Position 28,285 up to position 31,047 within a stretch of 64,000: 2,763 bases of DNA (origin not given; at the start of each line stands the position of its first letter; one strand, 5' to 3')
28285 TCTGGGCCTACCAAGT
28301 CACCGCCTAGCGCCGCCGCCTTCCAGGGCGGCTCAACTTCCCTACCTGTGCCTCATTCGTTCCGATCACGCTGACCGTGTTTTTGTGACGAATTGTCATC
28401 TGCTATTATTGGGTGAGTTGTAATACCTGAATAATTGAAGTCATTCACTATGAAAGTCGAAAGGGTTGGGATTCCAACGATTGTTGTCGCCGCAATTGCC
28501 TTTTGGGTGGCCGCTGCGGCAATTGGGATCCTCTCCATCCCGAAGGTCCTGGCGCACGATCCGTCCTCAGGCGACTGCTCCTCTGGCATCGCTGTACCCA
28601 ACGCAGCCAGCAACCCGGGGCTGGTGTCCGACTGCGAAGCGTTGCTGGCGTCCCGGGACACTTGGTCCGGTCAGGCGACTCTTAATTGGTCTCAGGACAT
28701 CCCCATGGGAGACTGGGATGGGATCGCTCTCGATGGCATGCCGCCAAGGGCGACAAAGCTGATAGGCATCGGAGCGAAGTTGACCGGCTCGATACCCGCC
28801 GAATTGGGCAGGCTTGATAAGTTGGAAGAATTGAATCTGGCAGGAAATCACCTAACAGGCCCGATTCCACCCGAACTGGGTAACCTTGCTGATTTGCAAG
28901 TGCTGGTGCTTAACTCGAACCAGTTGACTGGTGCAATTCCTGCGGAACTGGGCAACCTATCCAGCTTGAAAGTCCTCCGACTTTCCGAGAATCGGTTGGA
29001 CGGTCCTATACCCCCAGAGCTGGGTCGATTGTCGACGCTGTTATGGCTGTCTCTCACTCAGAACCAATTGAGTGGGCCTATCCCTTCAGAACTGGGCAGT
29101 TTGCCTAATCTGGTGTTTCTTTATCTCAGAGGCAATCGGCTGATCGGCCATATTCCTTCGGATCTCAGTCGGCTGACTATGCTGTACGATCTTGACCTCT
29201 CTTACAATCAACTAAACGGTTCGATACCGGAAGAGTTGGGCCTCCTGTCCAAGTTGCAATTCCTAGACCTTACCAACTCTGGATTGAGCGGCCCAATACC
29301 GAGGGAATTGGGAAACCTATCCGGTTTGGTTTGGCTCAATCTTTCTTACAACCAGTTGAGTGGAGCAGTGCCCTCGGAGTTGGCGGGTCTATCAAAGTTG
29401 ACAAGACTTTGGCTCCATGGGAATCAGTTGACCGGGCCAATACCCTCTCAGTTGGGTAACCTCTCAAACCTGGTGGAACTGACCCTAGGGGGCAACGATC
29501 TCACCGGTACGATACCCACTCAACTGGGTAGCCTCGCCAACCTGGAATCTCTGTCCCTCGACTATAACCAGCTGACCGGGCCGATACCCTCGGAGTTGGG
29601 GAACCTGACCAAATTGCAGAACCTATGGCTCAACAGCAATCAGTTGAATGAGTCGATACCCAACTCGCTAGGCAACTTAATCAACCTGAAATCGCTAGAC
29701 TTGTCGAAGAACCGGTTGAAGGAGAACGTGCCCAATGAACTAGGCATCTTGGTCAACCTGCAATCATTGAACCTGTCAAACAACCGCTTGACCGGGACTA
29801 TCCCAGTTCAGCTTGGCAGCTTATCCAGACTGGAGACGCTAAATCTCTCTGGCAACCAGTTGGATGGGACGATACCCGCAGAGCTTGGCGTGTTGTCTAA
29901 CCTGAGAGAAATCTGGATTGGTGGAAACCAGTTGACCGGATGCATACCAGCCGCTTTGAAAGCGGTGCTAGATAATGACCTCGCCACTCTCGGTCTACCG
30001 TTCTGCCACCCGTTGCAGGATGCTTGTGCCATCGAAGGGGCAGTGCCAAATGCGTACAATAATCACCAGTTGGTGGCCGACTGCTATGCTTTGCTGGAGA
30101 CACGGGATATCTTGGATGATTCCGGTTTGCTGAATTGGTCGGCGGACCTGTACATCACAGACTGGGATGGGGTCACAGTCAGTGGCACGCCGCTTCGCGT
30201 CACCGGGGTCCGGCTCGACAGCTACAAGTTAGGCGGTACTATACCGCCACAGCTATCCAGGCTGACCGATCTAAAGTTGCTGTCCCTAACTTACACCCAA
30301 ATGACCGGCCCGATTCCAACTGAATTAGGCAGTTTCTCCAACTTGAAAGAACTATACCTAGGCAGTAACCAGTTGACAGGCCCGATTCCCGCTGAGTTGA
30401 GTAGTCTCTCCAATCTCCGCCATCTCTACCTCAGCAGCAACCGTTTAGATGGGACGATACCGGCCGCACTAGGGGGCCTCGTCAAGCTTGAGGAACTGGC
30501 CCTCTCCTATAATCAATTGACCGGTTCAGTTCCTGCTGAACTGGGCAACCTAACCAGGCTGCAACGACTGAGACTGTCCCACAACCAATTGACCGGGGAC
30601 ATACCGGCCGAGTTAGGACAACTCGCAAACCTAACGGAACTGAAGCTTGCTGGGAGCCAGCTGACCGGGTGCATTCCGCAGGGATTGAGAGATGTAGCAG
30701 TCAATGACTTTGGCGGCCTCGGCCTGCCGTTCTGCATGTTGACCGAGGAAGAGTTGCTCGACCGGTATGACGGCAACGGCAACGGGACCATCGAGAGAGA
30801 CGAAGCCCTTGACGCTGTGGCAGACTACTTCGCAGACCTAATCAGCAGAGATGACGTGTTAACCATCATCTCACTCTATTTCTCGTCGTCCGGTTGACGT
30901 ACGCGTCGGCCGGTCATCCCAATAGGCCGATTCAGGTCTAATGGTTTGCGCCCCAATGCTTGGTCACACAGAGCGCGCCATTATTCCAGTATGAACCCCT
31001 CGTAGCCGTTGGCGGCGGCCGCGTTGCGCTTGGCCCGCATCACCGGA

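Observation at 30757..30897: Conserved ~40-aa EF-hand/dockerin-like module shared by three unrelated secreted proteins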

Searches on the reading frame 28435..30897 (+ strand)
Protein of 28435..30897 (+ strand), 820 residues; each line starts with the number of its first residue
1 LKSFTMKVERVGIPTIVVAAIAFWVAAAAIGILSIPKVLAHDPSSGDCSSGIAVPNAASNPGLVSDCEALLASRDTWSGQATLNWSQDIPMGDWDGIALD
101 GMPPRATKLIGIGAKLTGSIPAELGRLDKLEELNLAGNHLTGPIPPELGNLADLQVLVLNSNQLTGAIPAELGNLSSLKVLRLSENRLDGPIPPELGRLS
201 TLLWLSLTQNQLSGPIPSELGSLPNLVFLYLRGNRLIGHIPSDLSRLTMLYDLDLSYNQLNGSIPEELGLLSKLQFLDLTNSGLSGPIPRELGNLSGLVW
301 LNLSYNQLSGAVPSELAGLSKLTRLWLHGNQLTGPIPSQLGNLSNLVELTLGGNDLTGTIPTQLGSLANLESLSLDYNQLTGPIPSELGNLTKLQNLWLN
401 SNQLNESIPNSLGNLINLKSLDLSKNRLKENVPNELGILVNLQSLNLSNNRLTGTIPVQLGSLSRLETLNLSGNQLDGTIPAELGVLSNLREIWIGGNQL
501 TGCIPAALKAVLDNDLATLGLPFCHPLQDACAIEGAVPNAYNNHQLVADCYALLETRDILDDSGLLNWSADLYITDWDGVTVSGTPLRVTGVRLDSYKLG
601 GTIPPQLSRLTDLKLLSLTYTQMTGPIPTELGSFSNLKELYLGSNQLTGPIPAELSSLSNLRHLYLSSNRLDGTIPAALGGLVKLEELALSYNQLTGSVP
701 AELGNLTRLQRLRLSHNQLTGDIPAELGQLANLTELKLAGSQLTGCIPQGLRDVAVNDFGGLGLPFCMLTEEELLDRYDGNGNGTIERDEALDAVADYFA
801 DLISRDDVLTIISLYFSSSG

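Call 7: search_protein_families(library=pfam, proteins=[window:28435-30897:+], max_evalue=10)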
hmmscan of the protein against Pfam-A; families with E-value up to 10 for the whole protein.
window:28435-30897:+ (820 aa): 14 families
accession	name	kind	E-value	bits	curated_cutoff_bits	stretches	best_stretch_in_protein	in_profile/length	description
PF00560.39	LRR_1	-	2.8e-77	238.2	20.6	20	129-151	1-23/23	Leucine Rich Repeat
PF13855.12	LRR_8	-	2.1e-55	184.8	27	11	635-695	1-61/61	Leucine rich repeat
PF12799.13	LRR_4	-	3.4e-55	183.3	27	18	441-476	2-36/44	Leucine Rich repeats (2 copies)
PF23598.1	LRR_14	-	2.8e-43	148.5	40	5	244-403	18-178/353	Leucine-rich repeat region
PF23211.1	LRR_LRWD1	-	2.2e-18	67.1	28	8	660-742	22-97/190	Leucine-rich repeat and WD repeat-containing protein 1, LRR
PF24758.1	LRR_At5g56370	-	7.6e-12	45.8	27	5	607-669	10-71/227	FBD-associated F-box protein At5g56370, LRR repeats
PF13516.12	LRR_6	-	1.8e-07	31.2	23.4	2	129-142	4-17/24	Leucine Rich repeat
PF24141.1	LRR_ComC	-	3.1e-05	24.2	27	1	376-505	148-273/288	EGF-like domain-containing protein ComC LRR domain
PF24048.1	LRR_NXF1-5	-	0.0036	17.3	30.5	2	414-492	52-132/142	NXF1/2/3/5 leucine-rich repeat domain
PF18016.8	SAM_3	-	0.0062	16.9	22.6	0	398-435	18-55/65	SAM domain (Sterile alpha motif)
PF23286.1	LRR_13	-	0.0071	16.5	30.1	0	383-445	18-79/210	Disease resistance protein RPS4B-like, leucine-rich repeats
PF00036.39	EF-hand_1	-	0.087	12.8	25.4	1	773-796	4-27/29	EF hand domain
PF13405.12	EF-hand_6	-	0.11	12.7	25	1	773-794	4-25/30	EF-hand domain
PF25013.1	LRR_Zer-1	-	0.16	12.6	27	1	364-432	4-70/137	Zer-1-like, Leucine-rich repeats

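Call 29: search_protein_families(library=ncbifam, proteins=[window:28435-30897:+], max_evalue=10)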
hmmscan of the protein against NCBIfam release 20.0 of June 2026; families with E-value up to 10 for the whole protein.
window:28435-30897:+ (820 aa): 7 families
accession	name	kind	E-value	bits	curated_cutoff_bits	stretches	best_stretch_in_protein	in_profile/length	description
NF041400.1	XopAE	equivalog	6.1e-59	200.2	600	4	602-754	34-184/478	type III secretion system effector XopAE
NF041381.1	XopAC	subfamily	1e-54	186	450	6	239-354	80-193/451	XopAC/AvrAC family type III secretion system effector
NF047464.1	FibnectbindLIC11051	equivalog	2e-45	155.5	1000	3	106-356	422-662/685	LIC_11051 family fibronectin-binding protein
NF041351.1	XopL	equivalog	2.1e-27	96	500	5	602-744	65-213/497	type III secretion system leucine-rich repeat domain-containing effector XopL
NF033190.2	inl_like_NEAT_1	exception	3.8e-21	75.1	1275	3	222-474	239-470/754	NEAT domain-containing leucine-rich repeat protein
NF033188.1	internalin_H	exception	1e-18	67.3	1050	6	297-455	99-245/548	InlH/InlC2 family class 1 internalin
NF033186.1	internalin_K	exception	4.7e-06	25.3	1100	4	304-380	100-176/604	class 1 internalin InlK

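Call 51: list_cluster_members(proteins=[window:28435-30894:+, window:20466-22139:-, P0009, P0080, P0147, P0015, P0002, P0003, P0004, P0037])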
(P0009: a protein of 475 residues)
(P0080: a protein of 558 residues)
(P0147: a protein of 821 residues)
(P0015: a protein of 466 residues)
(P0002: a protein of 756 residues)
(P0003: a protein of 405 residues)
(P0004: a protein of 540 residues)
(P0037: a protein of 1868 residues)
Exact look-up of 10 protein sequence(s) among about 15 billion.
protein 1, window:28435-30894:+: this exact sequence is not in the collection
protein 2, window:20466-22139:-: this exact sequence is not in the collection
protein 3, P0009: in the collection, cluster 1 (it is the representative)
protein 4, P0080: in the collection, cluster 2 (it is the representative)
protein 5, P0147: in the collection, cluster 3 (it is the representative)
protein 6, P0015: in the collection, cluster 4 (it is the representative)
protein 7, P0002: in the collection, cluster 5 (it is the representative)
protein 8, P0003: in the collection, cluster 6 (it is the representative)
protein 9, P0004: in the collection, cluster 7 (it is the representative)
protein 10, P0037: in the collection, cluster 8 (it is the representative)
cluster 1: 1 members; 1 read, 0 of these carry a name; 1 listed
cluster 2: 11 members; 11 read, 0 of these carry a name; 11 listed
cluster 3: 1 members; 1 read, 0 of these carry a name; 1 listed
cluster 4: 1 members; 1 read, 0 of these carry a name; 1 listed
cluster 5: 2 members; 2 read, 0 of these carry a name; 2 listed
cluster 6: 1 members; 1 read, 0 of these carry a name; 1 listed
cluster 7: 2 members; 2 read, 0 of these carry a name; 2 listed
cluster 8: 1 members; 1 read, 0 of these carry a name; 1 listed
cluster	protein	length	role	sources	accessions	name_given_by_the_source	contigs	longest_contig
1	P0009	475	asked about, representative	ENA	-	-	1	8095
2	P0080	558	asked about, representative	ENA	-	-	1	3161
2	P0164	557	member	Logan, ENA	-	-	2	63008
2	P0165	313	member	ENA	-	-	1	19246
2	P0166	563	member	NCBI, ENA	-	-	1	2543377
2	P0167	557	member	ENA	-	-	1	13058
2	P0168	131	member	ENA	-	-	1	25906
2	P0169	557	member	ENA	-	-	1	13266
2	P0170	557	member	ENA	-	-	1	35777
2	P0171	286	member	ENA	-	-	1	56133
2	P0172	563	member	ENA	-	-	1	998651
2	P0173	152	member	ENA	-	-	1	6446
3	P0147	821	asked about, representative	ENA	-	-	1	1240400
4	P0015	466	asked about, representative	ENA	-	-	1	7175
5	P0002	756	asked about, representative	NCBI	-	-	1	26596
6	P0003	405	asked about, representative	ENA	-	-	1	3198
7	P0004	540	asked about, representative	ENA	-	-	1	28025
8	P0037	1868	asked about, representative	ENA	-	-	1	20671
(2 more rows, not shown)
